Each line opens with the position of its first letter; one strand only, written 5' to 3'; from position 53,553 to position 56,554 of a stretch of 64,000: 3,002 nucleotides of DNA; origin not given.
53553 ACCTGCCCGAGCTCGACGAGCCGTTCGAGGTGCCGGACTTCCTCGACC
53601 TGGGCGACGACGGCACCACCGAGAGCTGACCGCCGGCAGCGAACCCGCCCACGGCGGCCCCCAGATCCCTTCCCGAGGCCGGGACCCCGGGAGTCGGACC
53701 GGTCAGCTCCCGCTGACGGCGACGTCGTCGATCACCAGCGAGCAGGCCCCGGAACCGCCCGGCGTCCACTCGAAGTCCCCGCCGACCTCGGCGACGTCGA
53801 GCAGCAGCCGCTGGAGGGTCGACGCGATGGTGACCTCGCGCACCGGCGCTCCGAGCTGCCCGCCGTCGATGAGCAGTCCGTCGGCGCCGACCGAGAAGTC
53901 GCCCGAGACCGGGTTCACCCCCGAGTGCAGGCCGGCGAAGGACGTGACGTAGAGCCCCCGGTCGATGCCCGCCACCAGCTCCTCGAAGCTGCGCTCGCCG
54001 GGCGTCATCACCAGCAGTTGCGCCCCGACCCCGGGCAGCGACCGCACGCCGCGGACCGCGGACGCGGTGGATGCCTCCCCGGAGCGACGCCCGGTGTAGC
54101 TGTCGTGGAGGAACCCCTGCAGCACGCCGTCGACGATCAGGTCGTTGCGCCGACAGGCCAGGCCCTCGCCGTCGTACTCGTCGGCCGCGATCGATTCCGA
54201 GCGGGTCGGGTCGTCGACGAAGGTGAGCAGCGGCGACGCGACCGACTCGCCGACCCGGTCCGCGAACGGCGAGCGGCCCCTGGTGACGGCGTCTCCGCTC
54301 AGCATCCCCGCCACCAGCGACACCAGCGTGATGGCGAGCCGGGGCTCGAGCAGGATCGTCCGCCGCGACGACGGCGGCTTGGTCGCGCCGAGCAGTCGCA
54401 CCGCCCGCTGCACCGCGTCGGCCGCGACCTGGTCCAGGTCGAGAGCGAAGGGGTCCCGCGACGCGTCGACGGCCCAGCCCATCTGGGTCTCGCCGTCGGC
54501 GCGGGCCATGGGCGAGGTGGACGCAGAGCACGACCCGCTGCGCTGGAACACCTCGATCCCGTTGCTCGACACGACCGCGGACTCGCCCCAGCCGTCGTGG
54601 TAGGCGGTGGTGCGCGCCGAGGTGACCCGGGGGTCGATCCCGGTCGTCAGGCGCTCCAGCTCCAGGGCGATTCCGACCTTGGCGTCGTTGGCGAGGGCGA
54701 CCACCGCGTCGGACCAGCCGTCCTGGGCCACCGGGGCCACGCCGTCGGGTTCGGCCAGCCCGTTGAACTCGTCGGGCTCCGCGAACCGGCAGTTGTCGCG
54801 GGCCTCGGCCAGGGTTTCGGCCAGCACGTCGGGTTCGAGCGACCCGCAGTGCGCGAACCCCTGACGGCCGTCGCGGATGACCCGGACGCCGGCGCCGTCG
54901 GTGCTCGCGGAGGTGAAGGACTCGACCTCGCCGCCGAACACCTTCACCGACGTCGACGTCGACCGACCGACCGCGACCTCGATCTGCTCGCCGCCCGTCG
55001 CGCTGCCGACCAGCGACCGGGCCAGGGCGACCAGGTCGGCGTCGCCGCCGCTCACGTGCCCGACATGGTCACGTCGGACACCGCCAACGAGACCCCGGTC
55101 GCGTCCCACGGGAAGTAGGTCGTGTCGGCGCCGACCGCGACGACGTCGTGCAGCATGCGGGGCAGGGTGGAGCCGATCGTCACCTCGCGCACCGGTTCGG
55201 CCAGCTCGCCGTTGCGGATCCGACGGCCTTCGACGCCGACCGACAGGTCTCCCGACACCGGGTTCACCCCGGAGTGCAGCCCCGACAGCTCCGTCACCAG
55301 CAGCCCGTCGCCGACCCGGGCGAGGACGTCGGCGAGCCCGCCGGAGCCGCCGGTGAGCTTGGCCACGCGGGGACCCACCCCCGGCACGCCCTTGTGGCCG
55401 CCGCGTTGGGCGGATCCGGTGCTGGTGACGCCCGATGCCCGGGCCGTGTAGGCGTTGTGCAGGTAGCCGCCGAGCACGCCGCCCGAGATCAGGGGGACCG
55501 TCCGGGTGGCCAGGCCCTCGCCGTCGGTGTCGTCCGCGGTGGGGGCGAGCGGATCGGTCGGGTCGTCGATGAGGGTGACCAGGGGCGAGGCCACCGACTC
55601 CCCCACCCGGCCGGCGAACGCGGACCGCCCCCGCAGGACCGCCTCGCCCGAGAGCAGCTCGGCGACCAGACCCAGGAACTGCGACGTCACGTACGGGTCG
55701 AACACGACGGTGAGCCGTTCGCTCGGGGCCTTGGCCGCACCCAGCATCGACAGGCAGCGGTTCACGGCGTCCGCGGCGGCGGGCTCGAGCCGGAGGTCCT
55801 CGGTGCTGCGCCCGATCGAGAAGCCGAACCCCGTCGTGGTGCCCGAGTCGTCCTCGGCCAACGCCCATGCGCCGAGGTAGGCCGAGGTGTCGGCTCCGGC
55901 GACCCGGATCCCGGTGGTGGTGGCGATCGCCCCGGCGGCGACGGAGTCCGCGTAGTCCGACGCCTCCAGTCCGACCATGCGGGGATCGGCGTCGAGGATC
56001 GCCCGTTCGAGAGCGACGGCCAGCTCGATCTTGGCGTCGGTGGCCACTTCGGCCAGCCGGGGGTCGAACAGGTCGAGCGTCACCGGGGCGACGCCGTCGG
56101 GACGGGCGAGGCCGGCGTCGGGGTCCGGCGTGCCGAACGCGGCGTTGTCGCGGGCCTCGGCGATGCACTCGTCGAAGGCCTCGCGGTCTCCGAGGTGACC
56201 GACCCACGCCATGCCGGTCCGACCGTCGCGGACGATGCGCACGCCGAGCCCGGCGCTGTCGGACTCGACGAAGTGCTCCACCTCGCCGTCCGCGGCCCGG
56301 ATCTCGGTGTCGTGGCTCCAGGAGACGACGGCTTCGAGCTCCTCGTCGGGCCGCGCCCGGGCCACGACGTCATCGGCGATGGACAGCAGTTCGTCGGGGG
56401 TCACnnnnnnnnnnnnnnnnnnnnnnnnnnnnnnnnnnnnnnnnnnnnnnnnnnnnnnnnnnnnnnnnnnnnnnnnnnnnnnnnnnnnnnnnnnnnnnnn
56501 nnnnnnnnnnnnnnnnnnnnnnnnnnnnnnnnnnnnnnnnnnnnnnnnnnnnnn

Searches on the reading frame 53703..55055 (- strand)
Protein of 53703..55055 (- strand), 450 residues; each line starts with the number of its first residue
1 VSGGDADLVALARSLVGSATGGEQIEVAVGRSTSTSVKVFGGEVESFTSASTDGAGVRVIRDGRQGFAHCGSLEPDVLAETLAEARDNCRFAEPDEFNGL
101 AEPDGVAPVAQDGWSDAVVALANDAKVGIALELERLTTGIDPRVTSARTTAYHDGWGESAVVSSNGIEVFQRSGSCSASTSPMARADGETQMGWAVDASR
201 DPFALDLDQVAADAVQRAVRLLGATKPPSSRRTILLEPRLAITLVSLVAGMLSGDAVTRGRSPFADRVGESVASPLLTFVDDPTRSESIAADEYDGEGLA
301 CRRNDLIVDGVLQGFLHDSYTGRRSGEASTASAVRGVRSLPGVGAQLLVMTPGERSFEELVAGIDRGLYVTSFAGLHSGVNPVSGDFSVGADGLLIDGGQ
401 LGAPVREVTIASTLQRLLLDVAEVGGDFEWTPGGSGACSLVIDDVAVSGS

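Call 9: search_protein_families(library=pfam, proteins=[window:53703-55055:-])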
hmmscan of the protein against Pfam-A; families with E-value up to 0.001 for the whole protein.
window:53703-55055:- (450 aa): 3 families
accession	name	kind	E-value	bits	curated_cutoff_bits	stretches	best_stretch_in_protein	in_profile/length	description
PF19289.4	PmbA_TldD_3rd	-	4.1e-65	219.5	22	1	231-449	3-220/220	PmbA/TldA metallopeptidase C-terminal domain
PF01523.21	PmbA_TldD_1st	-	2.5e-13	50.4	20.9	1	26-88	2-64/65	PmbA/TldA metallopeptidase domain 1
PF19290.4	PmbA_TldD_2nd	-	1.1e-12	48.8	20.9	1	124-222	9-109/109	PmbA/TldA metallopeptidase central domain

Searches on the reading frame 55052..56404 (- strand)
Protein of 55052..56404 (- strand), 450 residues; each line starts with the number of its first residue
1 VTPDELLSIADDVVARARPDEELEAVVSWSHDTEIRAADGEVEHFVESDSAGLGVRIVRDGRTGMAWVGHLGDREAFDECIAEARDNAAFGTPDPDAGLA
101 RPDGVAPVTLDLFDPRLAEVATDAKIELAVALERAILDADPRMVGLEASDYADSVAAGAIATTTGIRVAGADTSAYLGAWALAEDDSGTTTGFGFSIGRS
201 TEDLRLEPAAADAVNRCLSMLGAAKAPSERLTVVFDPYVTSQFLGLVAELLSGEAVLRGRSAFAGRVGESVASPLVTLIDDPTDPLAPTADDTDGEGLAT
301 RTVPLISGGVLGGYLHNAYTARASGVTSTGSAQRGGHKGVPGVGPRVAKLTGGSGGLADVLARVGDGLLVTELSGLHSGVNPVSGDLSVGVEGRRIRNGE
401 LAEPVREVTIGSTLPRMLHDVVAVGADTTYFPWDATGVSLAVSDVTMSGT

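Call 9: search_protein_families(library=pfam, proteins=[window:55052-56404:-])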
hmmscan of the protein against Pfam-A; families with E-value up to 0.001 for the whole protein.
window:55052-56404:- (450 aa): 3 families
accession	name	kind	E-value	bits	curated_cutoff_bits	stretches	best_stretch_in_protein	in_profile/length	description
PF19289.4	PmbA_TldD_3rd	-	2.7e-59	200.4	22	1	229-449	2-220/220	PmbA/TldA metallopeptidase C-terminal domain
PF19290.4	PmbA_TldD_2nd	-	6.5e-11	43.1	20.9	1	117-221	3-109/109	PmbA/TldA metallopeptidase central domain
PF01523.21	PmbA_TldD_1st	-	6.8e-11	42.6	20.9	1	24-88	2-65/65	PmbA/TldA metallopeptidase domain 1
